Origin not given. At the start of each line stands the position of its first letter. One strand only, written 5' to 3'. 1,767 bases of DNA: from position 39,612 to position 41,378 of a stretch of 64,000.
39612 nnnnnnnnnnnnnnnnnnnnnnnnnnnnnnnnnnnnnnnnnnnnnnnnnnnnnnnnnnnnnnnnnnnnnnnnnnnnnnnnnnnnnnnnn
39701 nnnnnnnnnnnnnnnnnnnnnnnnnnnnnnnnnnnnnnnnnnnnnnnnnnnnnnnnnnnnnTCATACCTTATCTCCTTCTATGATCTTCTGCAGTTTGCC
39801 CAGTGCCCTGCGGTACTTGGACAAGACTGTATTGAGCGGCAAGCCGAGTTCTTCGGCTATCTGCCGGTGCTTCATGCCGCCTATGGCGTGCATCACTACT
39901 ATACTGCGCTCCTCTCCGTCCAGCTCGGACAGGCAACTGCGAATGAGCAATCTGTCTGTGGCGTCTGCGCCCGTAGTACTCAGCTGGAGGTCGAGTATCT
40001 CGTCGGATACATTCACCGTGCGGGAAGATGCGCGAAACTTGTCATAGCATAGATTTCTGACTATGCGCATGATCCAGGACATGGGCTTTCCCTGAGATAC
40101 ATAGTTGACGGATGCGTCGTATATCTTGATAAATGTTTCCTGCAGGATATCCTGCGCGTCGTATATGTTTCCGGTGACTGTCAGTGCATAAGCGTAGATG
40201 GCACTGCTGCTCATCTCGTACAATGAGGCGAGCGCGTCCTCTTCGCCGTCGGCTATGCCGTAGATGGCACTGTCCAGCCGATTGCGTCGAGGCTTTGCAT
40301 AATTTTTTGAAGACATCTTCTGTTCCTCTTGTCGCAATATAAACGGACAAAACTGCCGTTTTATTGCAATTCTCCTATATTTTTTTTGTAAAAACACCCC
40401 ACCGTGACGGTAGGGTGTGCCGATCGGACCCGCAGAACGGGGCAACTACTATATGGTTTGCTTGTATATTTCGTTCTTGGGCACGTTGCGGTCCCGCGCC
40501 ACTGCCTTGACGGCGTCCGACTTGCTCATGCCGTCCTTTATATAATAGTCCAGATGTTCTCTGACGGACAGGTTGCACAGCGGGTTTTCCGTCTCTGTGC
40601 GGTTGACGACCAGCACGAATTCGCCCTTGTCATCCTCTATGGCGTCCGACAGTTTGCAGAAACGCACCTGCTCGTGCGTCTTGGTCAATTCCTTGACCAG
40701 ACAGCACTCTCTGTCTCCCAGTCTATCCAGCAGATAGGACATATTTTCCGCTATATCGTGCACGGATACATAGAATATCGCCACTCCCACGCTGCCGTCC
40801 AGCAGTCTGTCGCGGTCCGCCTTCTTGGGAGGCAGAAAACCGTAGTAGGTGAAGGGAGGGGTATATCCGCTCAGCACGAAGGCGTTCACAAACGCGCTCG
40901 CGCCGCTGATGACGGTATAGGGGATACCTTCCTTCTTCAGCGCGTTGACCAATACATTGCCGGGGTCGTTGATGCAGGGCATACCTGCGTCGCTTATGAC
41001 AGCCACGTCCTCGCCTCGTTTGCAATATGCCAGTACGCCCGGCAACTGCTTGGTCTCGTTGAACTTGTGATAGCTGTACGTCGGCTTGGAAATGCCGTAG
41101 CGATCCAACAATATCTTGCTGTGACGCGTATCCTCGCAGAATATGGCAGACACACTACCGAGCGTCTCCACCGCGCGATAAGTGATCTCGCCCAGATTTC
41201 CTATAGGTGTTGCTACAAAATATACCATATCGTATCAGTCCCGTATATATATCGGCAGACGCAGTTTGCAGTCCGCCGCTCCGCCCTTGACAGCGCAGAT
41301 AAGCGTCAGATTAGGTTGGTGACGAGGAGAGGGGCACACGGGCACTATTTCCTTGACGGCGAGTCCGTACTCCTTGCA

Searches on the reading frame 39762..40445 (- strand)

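Call 7: search_protein_families(library=pfam, proteins=[window:39762-40445:-], max_evalue=0.01)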
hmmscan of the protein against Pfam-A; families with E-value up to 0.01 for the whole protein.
window:39762-40445:- (227 aa): 5 families
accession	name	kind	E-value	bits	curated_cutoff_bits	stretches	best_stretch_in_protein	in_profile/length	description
PF04542.20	Sigma70_r2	-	3.7e-14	52.7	24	1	75-143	1-71/71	Sigma-70 region 2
PF08281.18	Sigma70_r4_2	-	1.8e-13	50.3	25.7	1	166-218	2-54/54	Sigma-70, region 4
PF04545.22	Sigma70_r4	-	2.2e-08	33.9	24.1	1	171-220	1-50/50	Sigma-70, region 4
PF19888.4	DUF6361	-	0.0048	16.4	25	1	32-127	143-238/388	Family of unknown function (DUF6361)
PF13384.12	HTH_23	-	0.0065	16.7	24.6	0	182-207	10-34/50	Homeodomain-like domain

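Call 56: search_protein_families(library=ncbifam, proteins=[window:39762-40445:-], max_evalue=0.001)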
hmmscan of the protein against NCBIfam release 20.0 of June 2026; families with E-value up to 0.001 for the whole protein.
window:39762-40445:- (227 aa): 86 families (the best 25 are shown)
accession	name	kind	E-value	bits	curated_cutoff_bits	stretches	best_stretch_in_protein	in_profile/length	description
NF009167.0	PRK12514.1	equivalog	4.4e-24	85.4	265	1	57-222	7-178/180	RNA polymerase sigma factor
TIGR02983.1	SigE-fam_strep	subfamily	1.5e-23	83.5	141.55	1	67-223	3-159/162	SigE family RNA polymerase sigma factor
TIGR02937.1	sigma70-ECF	superfamily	1.2e-22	80.3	42.9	1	70-221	1-164/165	sigma-70 family RNA polymerase sigma factor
TIGR02985.1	Sig70_bacteroi1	subfamily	4.9e-22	78.9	126.4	1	73-220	4-160/162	RNA polymerase sigma-70 factor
NF009166.1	PRK12513.1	equivalog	2.9e-21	76.1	206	1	65-222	17-186/193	RNA polymerase sigma factor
NF007227.0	PRK09645.1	subfamily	1.8e-20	73.6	202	1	64-224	7-172/177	sigma-70 family RNA polymerase sigma factor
NF009189.0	PRK12537.1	equivalog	1.2e-19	70.5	261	1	58-220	11-179/182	RNA polymerase sigma factor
NF009172.0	PRK12519.1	subfamily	1.9e-19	70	222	1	54-224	12-191/194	RNA polymerase sigma factor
TIGR02954.1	Sig70_famx3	hypoth_equivalog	9e-19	67.8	188.5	1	66-224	12-169/170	RNA polymerase sigma-70 factor, TIGR02954 family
NF007228.0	PRK09646.1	subfamily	2.4e-18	66.5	226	1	50-223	10-191/194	ECF RNA polymerase sigma factor SigK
NF007216.0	PRK09638.1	equivalog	5.4e-18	65.4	194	1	64-223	12-175/180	RNA polymerase sigma factor SigY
TIGR02989.1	Sig-70_gvs1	subfamily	5.9e-18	65.3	124.55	1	72-220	3-156/158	RNA polymerase sigma-70 factor, Rhodopirellula/Verrucomicrobium family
NF007223.0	PRK09641.1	equivalog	1e-17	64.6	209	1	61-221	9-183/187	RNA polymerase sigma factor SigW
TIGR02959.1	SigZ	equivalog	1.3e-17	64.2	168.65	1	95-223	20-149/170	RNA polymerase sigma factor SigZ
NF004113.0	PRK05602.1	equivalog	1.3e-17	64.1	208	1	47-225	21-204/211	RNA polymerase sigma factor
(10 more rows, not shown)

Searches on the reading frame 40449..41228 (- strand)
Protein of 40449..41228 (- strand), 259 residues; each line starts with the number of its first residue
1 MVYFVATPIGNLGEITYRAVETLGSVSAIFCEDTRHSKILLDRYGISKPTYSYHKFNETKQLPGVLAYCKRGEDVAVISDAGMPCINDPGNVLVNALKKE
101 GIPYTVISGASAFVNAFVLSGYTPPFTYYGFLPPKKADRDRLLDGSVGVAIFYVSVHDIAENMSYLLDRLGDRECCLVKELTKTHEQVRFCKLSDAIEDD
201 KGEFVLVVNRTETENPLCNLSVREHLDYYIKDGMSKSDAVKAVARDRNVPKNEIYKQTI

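Call 30: find_related_loci(query=window:40449-41228:-, collection=genome_contigs, flank=10000)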
Query window:40449-41228:- (259 aa) in genome_contigs; peptide patterns used: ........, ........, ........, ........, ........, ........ (x = any residue, [..] = any of these).
599 stretches matched a pattern (row limit reached: there are more); 439 encode a relative of the query (tblastn E <= 1e-3); the best 80 are kept; 80 distinct loci.
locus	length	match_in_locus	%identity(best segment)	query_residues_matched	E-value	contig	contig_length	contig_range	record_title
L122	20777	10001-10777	85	1-259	6e-152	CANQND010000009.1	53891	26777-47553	MAG: uncultured Clostridia bacterium isolate Lapin-012__bin87 genome assembly, contig: Lapin-012__NODE_1123_length_53891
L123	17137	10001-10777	83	1-259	5e-146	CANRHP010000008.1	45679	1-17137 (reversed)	MAG: uncultured Clostridia bacterium isolate Lapin-032__bin130 genome assembly, contig: Lapin-032__NODE_1365_length_4567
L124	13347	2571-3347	81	1-259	8e-146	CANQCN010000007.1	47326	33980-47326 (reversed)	MAG: uncultured Clostridia bacterium isolate Lapin-002__bin65 genome assembly, contig: Lapin-002__NODE_971_length_47326_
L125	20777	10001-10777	82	1-259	1e-145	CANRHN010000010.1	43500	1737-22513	MAG: uncultured Clostridia bacterium isolate Lapin-032__bin20 genome assembly, contig: Lapin-032__NODE_1453_length_43500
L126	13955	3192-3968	81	1-259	3e-145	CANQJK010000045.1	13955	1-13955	MAG: uncultured Clostridia bacterium isolate Lapin-032__bin128 genome assembly, contig: Lapin-032__NODE_6241_length_1395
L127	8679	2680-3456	81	1-259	5e-145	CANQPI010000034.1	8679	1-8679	MAG: uncultured Clostridia bacterium isolate Lapin-012__bin2 genome assembly, contig: Lapin-012__NODE_8531_length_8679_c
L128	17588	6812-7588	80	1-259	9e-144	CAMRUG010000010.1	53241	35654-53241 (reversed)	MAG TPA_asm: uncultured Clostridia bacterium isolate SRR13573575_bin.43_metawrap_v1.3_MAG genome assembly, contig: NODE.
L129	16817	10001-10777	81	1-259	2e-143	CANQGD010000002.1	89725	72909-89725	MAG: uncultured Clostridia bacterium isolate Lapin-005__bin73 genome assembly, contig: Lapin-005__NODE_259_length_89725_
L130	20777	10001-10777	80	1-259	3e-142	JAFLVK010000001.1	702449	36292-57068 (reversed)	MAG: Clostridiales bacterium isolate HAN103 Seq1, whole genome shotgun sequence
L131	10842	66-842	78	1-259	1e-141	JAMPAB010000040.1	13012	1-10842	MAG: Corallococcus sp. isolate NALB_7811_3 Scaffold_#40__SCF_040___13012_bp, whole genome shotgun sequence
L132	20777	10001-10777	80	1-259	2e-141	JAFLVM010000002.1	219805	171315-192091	MAG: Clostridiales bacterium isolate HAN105 Seq2, whole genome shotgun sequence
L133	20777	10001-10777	79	1-259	1e-141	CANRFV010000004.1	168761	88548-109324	MAG: uncultured Clostridia bacterium isolate Lapin-023__bin100 genome assembly, contig: Lapin-023__NODE_67_length_168761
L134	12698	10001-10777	80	1-259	1e-141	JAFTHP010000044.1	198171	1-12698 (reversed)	MAG: Clostridia bacterium isolate RGIG3826 Roe_deer_Cecum-1__c625313, whole genome shotgun sequence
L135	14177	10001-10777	79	1-259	1e-141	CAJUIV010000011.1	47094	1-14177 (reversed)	MAG TPA_asm: uncultured Christensenellaceae bacterium isolate MGBC143961 genome assembly, contig: MGBC143961.11, whole g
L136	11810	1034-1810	80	1-259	4e-141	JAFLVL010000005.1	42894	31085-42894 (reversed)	MAG: Clostridiales bacterium isolate HAN104 Seq5, whole genome shotgun sequence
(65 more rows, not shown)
